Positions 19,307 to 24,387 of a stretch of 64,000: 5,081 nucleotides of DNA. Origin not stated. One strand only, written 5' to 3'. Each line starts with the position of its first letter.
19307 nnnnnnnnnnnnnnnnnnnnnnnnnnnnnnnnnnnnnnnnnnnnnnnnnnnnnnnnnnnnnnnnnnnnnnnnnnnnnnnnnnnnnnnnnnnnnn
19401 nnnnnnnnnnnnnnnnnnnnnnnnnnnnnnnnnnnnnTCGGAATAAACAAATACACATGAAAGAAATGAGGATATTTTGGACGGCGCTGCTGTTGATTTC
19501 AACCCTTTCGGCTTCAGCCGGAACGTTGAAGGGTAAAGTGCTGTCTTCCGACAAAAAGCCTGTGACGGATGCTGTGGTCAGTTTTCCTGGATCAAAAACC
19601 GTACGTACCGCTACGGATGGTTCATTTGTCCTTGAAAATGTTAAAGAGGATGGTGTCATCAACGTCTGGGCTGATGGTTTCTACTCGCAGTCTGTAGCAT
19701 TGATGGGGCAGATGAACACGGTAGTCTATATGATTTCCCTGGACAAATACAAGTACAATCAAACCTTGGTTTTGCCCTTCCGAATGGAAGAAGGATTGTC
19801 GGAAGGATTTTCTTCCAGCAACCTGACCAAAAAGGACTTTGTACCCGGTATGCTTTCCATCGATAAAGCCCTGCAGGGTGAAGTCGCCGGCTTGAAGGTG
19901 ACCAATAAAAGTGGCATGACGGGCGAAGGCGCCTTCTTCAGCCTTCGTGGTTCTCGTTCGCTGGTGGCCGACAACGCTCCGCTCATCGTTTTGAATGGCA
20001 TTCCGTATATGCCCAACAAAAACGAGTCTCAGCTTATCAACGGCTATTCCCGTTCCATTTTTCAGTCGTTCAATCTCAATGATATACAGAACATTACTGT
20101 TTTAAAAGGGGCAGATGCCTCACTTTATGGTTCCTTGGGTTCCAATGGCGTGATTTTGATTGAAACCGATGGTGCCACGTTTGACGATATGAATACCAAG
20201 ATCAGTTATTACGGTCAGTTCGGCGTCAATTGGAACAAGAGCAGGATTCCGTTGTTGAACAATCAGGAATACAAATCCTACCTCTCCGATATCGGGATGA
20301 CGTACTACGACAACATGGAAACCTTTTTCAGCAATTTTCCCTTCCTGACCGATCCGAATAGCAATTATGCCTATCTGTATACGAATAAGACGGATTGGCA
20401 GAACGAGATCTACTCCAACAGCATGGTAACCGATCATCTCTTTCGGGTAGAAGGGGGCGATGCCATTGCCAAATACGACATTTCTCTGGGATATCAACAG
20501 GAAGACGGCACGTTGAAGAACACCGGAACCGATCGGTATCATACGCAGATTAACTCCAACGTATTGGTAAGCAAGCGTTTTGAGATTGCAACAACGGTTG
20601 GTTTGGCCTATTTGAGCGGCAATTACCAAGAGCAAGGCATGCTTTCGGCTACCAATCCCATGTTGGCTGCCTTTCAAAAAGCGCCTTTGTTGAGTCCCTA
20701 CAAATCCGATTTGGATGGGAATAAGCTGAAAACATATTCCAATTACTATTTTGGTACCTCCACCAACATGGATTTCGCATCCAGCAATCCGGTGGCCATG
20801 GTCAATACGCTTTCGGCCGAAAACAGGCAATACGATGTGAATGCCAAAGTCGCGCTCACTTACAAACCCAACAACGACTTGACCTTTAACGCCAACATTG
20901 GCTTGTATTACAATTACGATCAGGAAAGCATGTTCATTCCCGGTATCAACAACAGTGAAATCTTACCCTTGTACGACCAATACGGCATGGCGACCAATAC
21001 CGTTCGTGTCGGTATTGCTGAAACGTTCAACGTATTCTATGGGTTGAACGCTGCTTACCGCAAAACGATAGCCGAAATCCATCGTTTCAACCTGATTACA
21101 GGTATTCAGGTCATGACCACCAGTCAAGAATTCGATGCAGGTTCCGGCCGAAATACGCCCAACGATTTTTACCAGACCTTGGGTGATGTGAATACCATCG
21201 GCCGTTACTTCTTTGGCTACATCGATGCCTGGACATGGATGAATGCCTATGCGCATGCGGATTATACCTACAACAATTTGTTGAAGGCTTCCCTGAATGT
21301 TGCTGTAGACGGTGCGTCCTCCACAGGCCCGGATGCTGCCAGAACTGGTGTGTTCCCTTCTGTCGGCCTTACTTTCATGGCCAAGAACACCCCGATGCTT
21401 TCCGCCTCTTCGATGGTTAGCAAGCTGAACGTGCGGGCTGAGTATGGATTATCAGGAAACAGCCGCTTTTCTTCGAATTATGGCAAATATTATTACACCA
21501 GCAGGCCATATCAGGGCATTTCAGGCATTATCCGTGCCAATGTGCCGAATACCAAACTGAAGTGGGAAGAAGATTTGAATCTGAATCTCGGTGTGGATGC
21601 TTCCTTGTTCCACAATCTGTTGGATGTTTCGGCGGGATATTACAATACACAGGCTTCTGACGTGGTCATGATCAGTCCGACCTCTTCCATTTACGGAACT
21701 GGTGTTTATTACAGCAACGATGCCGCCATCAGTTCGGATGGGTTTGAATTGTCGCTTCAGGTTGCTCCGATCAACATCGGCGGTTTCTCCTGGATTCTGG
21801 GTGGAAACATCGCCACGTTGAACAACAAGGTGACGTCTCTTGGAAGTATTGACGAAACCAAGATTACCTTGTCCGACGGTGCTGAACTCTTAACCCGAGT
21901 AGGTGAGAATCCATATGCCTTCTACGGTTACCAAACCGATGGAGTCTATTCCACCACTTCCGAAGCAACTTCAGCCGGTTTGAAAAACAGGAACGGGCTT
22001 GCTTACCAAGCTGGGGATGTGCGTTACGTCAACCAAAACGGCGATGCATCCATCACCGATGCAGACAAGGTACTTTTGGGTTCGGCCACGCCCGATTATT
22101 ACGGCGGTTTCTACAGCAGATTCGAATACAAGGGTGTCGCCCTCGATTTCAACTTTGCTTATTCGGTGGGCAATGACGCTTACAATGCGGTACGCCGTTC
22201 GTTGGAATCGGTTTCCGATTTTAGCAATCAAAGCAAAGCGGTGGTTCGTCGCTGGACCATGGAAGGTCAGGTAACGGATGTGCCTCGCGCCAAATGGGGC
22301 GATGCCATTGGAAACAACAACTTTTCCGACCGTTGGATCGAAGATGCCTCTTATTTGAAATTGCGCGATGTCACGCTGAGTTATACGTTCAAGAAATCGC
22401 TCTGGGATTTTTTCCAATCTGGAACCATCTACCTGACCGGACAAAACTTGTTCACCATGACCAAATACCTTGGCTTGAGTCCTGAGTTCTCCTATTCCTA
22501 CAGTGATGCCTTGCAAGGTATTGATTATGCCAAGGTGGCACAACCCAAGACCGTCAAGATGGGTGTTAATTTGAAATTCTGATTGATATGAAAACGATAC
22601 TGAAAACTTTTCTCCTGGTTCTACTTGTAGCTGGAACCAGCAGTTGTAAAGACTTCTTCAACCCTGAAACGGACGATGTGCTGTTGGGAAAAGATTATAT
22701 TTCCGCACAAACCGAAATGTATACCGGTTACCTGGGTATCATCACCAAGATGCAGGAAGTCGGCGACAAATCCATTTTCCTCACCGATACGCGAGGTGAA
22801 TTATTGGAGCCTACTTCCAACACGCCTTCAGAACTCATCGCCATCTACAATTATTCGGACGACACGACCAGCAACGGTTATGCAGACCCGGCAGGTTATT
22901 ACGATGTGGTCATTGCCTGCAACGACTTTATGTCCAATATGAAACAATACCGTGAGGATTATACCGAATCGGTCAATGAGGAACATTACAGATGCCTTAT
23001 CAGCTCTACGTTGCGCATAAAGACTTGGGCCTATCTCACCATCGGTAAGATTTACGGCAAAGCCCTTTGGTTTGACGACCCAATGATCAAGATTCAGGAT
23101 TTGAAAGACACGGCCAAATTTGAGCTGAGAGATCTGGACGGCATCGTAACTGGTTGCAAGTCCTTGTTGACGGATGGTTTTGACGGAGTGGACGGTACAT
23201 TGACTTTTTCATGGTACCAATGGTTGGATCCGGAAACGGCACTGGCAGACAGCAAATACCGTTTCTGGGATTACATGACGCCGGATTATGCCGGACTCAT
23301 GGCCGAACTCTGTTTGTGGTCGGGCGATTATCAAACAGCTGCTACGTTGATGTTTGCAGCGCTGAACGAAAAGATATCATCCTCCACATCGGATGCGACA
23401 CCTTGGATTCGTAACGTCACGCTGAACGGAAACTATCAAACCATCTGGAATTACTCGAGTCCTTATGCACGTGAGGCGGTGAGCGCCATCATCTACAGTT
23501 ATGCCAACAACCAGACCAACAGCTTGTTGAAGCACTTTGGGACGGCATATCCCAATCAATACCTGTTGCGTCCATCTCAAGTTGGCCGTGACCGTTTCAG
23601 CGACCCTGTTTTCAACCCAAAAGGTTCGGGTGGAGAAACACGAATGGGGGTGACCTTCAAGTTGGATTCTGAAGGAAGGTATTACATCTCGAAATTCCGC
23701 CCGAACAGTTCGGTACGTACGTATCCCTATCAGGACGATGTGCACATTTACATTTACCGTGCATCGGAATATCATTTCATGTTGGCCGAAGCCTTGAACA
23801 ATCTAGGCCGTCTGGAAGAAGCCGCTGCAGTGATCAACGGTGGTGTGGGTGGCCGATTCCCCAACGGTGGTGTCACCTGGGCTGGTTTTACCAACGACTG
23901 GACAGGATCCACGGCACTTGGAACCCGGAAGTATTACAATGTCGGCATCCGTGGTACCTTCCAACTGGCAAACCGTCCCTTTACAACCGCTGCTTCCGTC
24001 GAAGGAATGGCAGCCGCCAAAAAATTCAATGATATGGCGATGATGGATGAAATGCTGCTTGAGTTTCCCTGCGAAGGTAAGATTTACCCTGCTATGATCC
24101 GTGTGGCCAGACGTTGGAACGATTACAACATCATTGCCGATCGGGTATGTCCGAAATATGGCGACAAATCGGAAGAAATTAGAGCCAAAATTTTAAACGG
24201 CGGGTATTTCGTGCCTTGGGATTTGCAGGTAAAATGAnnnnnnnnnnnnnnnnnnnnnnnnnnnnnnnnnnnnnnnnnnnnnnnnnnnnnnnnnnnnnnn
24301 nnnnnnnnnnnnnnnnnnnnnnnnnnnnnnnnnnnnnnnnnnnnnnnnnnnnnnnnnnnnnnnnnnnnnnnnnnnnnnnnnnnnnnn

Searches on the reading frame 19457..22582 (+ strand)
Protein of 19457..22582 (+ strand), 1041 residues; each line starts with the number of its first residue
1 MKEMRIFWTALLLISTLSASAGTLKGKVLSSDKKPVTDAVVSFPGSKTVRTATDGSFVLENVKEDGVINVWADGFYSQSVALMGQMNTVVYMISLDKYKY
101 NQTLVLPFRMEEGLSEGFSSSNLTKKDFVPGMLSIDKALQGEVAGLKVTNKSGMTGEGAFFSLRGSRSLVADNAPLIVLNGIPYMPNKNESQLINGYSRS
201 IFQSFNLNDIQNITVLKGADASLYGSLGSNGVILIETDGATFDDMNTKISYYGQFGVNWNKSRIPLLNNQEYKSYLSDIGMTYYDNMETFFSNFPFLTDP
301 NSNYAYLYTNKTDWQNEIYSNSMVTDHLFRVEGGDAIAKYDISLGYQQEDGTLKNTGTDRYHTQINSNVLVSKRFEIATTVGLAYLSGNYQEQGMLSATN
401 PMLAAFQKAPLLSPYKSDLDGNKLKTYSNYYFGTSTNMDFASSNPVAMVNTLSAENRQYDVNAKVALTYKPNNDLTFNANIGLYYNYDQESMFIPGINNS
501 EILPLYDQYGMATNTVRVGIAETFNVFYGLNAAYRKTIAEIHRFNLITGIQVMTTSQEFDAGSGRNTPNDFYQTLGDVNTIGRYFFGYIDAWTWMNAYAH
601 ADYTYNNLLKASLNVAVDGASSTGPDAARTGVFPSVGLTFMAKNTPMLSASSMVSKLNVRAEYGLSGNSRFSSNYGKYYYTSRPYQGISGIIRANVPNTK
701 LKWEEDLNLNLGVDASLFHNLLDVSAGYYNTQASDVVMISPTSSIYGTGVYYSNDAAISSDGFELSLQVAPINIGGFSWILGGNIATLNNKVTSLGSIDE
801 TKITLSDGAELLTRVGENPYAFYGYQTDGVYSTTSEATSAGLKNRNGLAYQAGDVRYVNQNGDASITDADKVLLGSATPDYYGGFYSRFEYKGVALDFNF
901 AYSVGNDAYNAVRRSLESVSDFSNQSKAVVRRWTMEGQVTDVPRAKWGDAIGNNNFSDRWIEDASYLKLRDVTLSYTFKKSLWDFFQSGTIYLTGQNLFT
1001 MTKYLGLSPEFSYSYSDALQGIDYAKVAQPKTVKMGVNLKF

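Call 9: search_protein_families(library=pfam, proteins=[window:19457-22582:+], max_evalue=0.001)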
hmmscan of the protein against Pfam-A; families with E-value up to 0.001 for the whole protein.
window:19457-22582:+ (1041 aa): 2 families
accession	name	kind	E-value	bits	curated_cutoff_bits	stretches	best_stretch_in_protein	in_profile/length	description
PF07715.20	Plug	-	1.2e-14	55.2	23.9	1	131-232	21-107/107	TonB-dependent Receptor Plug Domain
PF13620.12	CarboxypepD_reg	-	5.4e-05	23.9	32.3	1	23-80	1-64/82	Carboxypeptidase regulatory-like domain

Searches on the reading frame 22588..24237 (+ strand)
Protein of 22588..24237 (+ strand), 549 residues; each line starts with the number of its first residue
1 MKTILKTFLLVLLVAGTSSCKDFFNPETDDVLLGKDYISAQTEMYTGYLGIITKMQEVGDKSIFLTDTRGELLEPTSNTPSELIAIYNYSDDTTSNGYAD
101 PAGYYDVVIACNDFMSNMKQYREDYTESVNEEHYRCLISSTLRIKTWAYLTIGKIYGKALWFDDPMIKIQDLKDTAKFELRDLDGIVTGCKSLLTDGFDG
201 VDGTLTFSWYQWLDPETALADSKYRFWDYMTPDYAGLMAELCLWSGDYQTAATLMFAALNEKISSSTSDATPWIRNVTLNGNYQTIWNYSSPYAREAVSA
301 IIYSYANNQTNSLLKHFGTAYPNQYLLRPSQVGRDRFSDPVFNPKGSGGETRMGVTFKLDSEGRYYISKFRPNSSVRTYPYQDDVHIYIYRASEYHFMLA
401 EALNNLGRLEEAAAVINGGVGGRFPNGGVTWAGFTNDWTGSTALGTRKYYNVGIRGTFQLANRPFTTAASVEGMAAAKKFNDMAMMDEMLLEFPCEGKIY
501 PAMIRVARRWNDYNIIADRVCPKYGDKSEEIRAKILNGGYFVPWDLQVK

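Call 9: search_protein_families(library=pfam, proteins=[window:22588-24237:+], max_evalue=0.001)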
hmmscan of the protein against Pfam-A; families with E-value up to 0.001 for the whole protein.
window:22588-24237:+ (549 aa): 1 family
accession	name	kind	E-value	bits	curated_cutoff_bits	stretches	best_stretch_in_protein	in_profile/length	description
PF07980.17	SusD_RagB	-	4.7e-05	23.6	23.1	1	360-424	128-192/297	SusD family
